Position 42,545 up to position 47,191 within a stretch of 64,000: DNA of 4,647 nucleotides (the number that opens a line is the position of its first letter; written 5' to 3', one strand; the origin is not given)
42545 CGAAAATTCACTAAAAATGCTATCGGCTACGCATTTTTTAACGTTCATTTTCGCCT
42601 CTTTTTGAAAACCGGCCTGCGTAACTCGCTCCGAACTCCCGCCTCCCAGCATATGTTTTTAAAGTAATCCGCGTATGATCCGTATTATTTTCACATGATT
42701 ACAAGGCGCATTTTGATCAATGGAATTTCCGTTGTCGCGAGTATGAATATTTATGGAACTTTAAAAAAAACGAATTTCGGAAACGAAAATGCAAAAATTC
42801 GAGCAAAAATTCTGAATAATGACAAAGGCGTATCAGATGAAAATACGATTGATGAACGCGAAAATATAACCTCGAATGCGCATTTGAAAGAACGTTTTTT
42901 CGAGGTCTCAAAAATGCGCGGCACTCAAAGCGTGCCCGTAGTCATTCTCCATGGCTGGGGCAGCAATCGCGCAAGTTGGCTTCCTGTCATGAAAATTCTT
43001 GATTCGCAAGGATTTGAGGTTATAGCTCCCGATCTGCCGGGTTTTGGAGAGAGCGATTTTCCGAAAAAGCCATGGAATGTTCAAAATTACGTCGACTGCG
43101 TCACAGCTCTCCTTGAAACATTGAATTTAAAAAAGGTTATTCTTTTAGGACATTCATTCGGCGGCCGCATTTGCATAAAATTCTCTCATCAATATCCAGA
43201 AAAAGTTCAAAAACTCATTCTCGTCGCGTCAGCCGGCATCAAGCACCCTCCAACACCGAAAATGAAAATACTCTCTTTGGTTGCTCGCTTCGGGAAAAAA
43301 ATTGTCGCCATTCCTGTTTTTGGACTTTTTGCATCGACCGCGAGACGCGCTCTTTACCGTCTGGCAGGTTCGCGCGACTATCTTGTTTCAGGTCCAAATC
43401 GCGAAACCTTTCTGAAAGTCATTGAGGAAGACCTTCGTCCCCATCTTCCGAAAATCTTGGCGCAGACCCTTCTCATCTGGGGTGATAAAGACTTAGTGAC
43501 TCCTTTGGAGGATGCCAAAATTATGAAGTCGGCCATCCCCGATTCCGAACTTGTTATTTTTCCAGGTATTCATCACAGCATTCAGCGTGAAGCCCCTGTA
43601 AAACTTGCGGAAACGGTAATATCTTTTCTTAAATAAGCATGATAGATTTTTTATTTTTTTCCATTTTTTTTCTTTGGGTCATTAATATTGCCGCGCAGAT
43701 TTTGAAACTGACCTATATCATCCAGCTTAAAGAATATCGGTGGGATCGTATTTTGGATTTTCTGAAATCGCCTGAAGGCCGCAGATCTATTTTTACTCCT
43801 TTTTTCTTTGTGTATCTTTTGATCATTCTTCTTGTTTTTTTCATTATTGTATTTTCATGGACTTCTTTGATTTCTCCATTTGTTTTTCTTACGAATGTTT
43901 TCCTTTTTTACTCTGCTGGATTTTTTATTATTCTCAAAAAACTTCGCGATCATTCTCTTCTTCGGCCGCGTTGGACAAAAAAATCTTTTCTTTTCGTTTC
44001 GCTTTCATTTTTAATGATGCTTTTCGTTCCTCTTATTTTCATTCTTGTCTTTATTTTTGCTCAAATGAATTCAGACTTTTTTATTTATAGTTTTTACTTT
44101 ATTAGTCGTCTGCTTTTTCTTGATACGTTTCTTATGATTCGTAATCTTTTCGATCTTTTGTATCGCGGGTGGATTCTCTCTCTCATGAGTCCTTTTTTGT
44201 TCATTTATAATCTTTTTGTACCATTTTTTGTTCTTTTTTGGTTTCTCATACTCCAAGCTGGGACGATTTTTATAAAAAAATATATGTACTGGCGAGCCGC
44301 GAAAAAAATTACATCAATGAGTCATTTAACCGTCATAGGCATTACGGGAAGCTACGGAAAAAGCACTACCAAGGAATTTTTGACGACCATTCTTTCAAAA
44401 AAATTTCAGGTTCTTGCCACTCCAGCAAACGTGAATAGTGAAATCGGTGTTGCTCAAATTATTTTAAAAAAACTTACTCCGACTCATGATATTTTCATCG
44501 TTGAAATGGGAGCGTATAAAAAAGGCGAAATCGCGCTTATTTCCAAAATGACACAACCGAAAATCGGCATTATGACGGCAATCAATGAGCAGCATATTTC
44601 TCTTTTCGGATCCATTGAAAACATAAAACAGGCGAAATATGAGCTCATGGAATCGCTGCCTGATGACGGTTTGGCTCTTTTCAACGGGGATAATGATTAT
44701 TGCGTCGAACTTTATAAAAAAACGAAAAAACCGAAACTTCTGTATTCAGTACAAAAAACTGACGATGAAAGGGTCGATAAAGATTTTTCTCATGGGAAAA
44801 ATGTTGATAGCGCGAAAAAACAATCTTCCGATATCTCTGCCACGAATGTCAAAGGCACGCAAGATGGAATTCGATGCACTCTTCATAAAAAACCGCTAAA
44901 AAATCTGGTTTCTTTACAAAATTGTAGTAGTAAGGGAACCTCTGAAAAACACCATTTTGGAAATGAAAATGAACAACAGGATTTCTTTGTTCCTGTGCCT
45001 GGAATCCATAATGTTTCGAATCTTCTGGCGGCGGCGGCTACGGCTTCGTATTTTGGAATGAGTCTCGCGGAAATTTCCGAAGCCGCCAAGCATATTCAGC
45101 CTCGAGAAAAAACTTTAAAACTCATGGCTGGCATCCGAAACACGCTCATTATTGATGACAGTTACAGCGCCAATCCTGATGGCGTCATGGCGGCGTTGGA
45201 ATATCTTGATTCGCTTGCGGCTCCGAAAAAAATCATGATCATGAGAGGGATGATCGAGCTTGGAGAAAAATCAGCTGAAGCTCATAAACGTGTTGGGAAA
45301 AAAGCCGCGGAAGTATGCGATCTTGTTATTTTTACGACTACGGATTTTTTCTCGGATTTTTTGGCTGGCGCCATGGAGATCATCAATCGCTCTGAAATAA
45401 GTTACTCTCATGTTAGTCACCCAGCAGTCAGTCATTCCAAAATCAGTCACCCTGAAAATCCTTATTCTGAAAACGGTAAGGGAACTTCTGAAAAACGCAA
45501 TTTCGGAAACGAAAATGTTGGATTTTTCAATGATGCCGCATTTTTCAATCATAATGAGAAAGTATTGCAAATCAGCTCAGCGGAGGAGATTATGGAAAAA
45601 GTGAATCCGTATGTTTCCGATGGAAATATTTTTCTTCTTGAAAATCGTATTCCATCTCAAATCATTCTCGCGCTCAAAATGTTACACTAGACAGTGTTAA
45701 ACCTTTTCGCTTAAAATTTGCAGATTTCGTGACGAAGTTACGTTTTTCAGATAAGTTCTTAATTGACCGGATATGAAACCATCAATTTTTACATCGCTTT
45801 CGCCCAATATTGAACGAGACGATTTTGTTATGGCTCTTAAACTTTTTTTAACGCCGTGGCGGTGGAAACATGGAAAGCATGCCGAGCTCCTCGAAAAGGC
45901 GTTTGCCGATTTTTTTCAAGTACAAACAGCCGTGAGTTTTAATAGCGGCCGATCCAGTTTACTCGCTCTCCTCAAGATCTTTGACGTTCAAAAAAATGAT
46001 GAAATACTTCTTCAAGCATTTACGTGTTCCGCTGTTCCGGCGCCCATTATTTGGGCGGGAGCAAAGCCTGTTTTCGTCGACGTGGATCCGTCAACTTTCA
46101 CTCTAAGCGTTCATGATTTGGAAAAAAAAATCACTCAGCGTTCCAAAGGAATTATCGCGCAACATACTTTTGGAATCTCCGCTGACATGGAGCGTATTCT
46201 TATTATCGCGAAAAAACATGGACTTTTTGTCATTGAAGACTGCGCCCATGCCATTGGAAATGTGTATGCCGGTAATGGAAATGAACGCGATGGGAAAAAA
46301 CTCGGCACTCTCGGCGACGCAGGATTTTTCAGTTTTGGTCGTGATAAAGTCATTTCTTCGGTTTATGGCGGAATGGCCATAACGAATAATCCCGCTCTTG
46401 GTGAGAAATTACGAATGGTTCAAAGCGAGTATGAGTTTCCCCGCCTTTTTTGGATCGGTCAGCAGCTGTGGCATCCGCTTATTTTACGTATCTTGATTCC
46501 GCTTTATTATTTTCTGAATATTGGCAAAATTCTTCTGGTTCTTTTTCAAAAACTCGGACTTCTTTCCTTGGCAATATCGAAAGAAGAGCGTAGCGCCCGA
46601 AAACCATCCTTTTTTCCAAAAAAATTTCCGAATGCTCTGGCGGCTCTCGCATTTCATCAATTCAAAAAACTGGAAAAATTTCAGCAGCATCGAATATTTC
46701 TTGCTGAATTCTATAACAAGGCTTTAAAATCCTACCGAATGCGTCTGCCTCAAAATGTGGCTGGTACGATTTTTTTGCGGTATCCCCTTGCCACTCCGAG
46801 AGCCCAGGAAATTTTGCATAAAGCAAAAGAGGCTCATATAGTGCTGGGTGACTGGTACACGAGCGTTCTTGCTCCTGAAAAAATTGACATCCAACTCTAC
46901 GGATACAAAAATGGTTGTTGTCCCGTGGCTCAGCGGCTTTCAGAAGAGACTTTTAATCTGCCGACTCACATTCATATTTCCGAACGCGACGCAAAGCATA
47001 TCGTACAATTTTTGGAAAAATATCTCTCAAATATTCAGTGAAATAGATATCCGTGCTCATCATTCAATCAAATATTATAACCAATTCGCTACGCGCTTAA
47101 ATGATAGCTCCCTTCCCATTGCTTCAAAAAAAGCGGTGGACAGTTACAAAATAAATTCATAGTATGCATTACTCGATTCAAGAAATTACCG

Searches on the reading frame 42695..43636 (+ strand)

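Call 9: search_protein_families(library=ncbifam, proteins=[window:42695-43636:+])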
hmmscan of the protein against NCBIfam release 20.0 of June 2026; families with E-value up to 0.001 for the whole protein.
window:42695-43636:+ (313 aa): 38 families (the best 25 are shown)
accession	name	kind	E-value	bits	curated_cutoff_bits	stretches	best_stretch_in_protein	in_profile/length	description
NF058580.1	lipase_V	equivalog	1.3e-31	110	300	1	76-294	22-221/230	EstV family lipase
NF011457.0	PRK14875.1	equivalog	1.2e-30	106.8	307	1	26-182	80-234/372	acetoin dehydrogenase dihydrolipoyllysine-residue acetyltransferase subunit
NF050089.1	i_nPHAscl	equivalog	1.3e-27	96.7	300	1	75-184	14-122/288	intracellular short-chain-length polyhydroxyalkanoate depolymerase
NF051488.1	bifunc_PcaDC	exception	2.4e-27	96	390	1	74-312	6-250/375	bifunctional 3-oxoadipate enol-lactonase/4-carboxymuconolactone decarboxylase PcaDC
NF045632.1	hydroxlase_HsaD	equivalog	2.3e-26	92.4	400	2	61-182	16-140/290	4,5:9,10-diseco-3-hydroxy-5,9,17-trioxoandrosta-1(10),2-diene-4-oate hydrolase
TIGR02427.1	protocat_pcaD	equivalog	2.1e-25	89.6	255.85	1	79-313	13-251/251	3-oxoadipate enol-lactonase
TIGR03695.1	menH_SHCHC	equivalog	6.3e-24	84.8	208.55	1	81-183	4-109/252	2-succinyl-6-hydroxy-2,4-cyclohexadiene-1-carboxylate synthase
NF051487.1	bifunc_PcaCD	exception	1.6e-22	80.2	430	1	54-312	148-411/413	bifunctional 4-carboxymuconolactone decarboxylase/3-oxoadipate enol-lactonase PcaCD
TIGR01738.1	bioH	equivalog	3.8e-22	79.1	206.95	1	80-180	5-99/245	pimeloyl-ACP methyl ester esterase BioH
TIGR01250.1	pro_imino_pep_2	subfamily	3e-21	76.2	167.65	2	72-177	17-127/288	proline iminopeptidase-family hydrolase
TIGR02240.1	PHA_depoly_arom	equivalog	1.4e-20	73.8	250.6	1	77-197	23-142/276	poly(3-hydroxyalkanoate) depolymerase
NF002043.0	PRK00870.1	subfamily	2.3e-18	66.7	265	1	78-220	45-188/302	haloalkane dehalogenase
TIGR03343.1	biphenyl_bphD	equivalog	2.7e-18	66.2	462.15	2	76-184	27-139/282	2-hydroxy-6-oxo-6-phenylhexa-2,4-dienoate hydrolase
NF002938.0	PRK03592.1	equivalog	6.5e-17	61.8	241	1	77-178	28-128/298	haloalkane dehalogenase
TIGR03611.1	RutD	equivalog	7.5e-17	61.5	238.5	1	69-179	3-113/258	pyrimidine utilization protein D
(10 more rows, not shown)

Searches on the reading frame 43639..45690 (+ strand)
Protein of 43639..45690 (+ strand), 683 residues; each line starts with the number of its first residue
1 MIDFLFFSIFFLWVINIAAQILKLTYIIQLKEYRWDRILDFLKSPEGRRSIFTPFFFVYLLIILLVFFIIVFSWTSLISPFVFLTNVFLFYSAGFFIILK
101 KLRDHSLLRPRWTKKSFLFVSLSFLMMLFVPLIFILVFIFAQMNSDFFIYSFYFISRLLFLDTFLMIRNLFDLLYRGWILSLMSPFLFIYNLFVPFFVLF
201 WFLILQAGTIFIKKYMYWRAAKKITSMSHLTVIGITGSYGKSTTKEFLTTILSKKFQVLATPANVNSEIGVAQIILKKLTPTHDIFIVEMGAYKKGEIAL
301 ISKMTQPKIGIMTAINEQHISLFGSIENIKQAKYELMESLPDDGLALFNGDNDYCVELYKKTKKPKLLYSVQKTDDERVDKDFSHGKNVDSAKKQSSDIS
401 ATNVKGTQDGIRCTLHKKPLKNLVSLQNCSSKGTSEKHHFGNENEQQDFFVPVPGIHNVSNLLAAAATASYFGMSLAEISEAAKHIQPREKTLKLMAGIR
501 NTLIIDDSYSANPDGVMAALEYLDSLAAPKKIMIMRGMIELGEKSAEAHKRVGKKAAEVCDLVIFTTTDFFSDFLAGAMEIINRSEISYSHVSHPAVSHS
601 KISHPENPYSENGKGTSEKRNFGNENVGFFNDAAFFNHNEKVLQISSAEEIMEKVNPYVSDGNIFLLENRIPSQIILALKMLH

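Call 24: search_protein_families(library=pfam, proteins=[window:43639-45690:+], max_evalue=0.01)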
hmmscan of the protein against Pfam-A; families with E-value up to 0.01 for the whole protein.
window:43639-45690:+ (683 aa): 2 families
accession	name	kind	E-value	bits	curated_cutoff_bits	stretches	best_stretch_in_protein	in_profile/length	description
PF08245.18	Mur_ligase_M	-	1.4e-35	123.5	24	1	235-469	1-200/200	Mur ligase middle domain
PF02875.26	Mur_ligase_C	-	6.7e-10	40.3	28.4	1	498-579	8-91/127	Mur ligase, glutamate ligase domain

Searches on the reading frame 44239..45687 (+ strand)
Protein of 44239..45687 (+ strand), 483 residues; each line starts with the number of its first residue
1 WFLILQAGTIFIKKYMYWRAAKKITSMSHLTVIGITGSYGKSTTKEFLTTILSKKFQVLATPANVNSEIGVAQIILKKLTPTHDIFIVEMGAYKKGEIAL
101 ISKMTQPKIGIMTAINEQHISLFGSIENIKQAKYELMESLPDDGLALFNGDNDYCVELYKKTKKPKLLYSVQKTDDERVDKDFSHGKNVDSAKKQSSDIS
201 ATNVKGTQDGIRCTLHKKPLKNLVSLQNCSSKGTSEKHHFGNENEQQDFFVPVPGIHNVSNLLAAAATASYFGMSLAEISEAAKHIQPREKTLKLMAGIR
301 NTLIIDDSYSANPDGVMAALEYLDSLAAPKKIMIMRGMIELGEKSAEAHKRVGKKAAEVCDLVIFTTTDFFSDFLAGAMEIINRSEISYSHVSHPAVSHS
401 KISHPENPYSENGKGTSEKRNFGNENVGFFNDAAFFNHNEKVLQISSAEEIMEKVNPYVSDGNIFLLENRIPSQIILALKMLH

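Call 45: search_solved_structures(query=window:44239-45687:+, show_alignments=2, max_evalue=1e-10)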
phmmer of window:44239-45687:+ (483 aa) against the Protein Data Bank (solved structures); distinct sequences matched with E-value up to 1e-10: 8.
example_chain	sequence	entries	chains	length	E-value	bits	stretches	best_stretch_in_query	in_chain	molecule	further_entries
1gg4_A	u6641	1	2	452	2.3e-36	129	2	30-153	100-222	UDP-N-ACETYLMURAMOYLALANYL-D-GLUTAMYL-2,6-DIAMINOPIMELATE-D-ALANYL-D-ALANYL LIGASE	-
4cvk_A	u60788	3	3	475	7.9e-34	120.6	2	33-173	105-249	UDP-N-acetylmuramoyl-tripeptide--D-alanyl-D-alanine ligase | UDP-N-ACETYLMURAMOYL-TRIPEPTIDE--D-ALANYL-D- ALANINE LIGASE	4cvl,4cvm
4qdi_A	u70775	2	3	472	3e-32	115.4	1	28-167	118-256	UDP-N-acetylmuramoyl-tripeptide--D-alanyl-D-alanine ligase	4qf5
4ziy_A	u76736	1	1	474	3.2e-32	115.3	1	28-167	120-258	UDP-N-acetylmuramoyl-tripeptide--D-alanyl-D-alanine ligase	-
2am1_A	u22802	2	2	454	1.1e-26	97.1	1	29-151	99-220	UDP-N-acetylmuramoylalanine-D-glutamyl-lysine-D-alanyl-D-alanine ligase, MurF protein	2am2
3zm5_A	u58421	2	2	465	1.2e-26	97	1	29-151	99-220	UDP-N-ACETYLMURAMOYL-TRIPEPTIDE--D-ALANYL-D-ALANINE LIGASE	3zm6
3zl8_A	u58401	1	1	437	1.3e-26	96.9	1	23-151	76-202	UDP-N-ACETYLMURAMOYL-TRIPEPTIDE--D-ALANYL-D-ALANINE LIGASE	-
8f5d_A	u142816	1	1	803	7.4e-24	87.8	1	28-156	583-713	Multifunctional fusion protein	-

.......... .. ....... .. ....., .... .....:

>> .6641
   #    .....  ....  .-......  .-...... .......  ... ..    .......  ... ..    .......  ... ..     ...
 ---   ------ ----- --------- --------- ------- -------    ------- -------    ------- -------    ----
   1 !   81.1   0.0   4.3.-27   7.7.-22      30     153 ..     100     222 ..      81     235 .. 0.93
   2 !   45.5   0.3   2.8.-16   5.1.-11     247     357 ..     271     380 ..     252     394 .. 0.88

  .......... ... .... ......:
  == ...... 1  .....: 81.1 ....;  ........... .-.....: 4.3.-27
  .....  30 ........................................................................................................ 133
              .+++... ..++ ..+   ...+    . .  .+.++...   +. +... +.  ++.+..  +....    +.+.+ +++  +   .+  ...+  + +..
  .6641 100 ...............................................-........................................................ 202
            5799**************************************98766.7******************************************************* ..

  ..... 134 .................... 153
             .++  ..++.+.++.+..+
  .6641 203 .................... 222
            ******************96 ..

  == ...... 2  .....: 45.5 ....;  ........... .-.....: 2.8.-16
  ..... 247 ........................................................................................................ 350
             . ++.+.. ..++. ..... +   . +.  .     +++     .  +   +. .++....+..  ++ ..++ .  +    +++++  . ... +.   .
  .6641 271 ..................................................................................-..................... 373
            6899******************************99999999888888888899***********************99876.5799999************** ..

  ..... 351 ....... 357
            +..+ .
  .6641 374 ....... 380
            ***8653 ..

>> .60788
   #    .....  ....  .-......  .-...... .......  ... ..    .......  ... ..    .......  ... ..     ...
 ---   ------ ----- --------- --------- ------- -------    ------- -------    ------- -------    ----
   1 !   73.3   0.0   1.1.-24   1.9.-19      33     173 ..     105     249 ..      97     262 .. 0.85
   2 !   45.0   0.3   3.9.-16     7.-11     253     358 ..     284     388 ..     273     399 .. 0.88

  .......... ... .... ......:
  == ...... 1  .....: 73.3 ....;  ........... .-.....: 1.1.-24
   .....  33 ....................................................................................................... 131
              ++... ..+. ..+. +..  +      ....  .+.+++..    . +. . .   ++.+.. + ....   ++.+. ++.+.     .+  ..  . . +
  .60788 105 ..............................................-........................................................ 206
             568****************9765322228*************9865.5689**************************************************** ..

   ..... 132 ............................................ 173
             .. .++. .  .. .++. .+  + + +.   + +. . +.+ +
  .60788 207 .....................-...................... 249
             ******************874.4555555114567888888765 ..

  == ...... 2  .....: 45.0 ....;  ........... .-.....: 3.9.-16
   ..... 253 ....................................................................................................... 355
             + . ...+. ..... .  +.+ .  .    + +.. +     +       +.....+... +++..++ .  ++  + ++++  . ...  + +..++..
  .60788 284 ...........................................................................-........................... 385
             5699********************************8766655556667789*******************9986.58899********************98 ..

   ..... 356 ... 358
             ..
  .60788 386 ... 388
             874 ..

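Call 52: find_homologous_proteins(query=window:44239-45687:+, max_evalue=1e-30)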
Query window:44239-45687:+ (483 aa): 2859 proteins with E <= 1e-30 among 8000 candidates; the best 120 are listed.
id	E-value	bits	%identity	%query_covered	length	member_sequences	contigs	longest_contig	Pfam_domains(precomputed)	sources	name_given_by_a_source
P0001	0.0e+0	1072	100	100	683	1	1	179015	PF02875.27,PF08245.19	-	-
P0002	2.0e-168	579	61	99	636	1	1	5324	PF02875.27,PF08245.19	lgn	-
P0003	5.4e-110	387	44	99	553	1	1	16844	PF02875.27,PF08245.19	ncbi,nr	ncbi:hypothetical protein HZA41_02770 [Candidatus Peregrinibacteria bacterium]|nr:hypothetical prote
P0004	3.8e-103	364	49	77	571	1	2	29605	PF02875.27,PF08245.19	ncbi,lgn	-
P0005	4.5e-99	351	42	99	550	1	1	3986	PF02875.27,PF08245.19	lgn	-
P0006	1.0e-94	336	46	78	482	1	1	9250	PF02875.27,PF08245.19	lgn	-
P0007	3.9e-93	331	45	81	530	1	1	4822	PF02875.27,PF08245.19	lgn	-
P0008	2.3e-91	325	40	99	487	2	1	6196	PF02875.27,PF08245.19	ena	-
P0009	7.7e-91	323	38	98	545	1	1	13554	PF02875.27,PF08245.19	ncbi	ncbi:MAG: UDP-N-acetylmuramoyl-tripeptide--D-alanyl-D-alanine ligase [Candidatus Nealsonbacteria bac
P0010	8.7e-91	323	40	98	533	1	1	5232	PF02875.27,PF08245.19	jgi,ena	-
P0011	1.5e-90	322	39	98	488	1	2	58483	PF02875.27,PF08245.19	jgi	jgi:UDP-N-acetylmuramoyl-tripeptide--D-alanyl-D-alanine ligase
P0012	5.6e-90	321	39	99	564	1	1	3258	PF02875.27,PF08245.19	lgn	-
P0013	5.7e-90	321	45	76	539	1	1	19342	PF02875.27,PF08245.19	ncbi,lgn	-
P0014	6.4e-90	320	39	98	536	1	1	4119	PF02875.27,PF08245.19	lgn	-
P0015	7.6e-90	320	45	76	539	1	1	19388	PF02875.27,PF08245.19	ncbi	-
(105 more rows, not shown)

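Call 65: find_encoding_contigs(protein=P0002, flank=5000, max_places=3)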
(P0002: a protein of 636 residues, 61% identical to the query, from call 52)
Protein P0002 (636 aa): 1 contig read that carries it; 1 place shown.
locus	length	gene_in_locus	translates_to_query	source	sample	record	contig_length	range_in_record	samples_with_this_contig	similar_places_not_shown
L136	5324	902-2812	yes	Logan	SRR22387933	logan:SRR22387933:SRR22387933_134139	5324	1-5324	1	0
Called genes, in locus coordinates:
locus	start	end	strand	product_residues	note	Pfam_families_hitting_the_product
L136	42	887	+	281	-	PF03096:Ndr, PF12146:Hydrolase_4, PF00561:Abhydrolase_1, PF06821:Ser_hydrolase (faint), PF12695:Abhydrolase_5 (faint), PF12697:Abhydrolase_6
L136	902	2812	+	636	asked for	PF08245:Mur_ligase_M, PF02875:Mur_ligase_C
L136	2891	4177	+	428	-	PF01041:DegT_DnrJ_EryC1, PF00155:Aminotran_1_2 (weak), PF01041:DegT_DnrJ_EryC1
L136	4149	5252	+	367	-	PF02388:FemAB, PF13480:Acetyltransf_6, PF02388:FemAB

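Call 91: predict_structure(alignment_id=A2)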
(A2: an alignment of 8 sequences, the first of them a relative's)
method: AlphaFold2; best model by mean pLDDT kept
length: 683 residues; sequences in the alignment: 8
mean_pLDDT: 74.1   pTM: 0.66
mean pLDDT of the five models: 74.1, 73.3, 72.7, 68.4, 65.0
residues with pLDDT >= 90: 142; 70-90: 308; 50-70: 119; < 50: 114
segments of 3 or more residues with pLDDT < 50: 164-176, 374-394, 424-442, 588-638
pLDDT, mean of each block of 10 residues (from residue 1): 73 87 88 79 75 70 69 56 75 87 82 85 78 64 58 51 47 47 66 83 85 92 94 80 84 95 75 93 93 78 94 76 76 91 91 87 90 51 37 62 81 85 45 39 76 80 92 91 81 78 79 77 84 83 74 90 87 89 62 37 37 35 32 41 87 89 87 82 52
secondary structure, 60 per line:
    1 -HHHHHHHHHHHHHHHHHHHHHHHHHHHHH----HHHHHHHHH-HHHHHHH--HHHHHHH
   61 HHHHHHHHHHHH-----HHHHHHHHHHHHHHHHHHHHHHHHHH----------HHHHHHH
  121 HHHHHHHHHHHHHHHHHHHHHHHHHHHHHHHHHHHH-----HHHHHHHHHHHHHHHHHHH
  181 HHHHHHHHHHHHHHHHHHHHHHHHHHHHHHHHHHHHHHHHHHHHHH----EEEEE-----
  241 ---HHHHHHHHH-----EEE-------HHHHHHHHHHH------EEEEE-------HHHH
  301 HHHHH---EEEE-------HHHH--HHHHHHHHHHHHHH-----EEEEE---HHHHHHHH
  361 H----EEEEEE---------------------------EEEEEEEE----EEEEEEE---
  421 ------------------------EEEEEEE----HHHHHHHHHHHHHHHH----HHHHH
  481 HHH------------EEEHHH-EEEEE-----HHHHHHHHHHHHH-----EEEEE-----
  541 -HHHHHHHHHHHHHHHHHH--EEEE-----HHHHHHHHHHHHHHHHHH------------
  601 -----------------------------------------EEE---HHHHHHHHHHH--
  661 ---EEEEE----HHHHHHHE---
elements in order (helices of 4 or more, strands of 3 or more residues): H2-30 H35-43 H45-51 H54-72 H78-103 H114-156 H162-226 E231-235 H244-252 E258-260 H268-278 E285-289 H297-305 E309-312 H320-323 H326-339 E345-349 H353-361 E366-371 E399-406 E411-417 E445-451 H456-471 H476-483 E496-498 E503-507 H513-525 E531-535 H542-559 E562-565 H571-588 E642-644 H648-658 E664-668 H673-679

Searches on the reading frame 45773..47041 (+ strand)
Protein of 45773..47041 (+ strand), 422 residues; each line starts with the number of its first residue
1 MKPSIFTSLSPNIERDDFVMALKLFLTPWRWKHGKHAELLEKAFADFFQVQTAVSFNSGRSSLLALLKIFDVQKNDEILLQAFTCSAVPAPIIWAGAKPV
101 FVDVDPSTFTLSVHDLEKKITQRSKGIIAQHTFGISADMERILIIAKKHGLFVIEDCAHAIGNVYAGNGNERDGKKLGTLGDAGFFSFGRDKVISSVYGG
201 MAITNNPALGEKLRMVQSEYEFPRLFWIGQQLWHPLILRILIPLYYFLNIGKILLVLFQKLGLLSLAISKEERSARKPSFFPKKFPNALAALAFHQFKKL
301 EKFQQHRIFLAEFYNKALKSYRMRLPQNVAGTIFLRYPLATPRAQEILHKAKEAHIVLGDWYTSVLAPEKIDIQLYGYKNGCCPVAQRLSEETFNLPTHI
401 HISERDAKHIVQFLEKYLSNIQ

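Call 71: search_protein_families(library=pfam, proteins=[window:45773-47041:+], max_evalue=0.00001)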
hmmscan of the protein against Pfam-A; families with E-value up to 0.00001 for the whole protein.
window:45773-47041:+ (422 aa): 2 families
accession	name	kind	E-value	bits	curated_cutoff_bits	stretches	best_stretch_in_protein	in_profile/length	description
PF01041.23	DegT_DnrJ_EryC1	-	1.2e-69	235.7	19.8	2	23-217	12-199/360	DegT/DnrJ/EryC1/StrS aminotransferase family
PF00155.27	Aminotran_1_2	-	2.4e-08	34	19.7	1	37-162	44-191/361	Aminotransferase class I and II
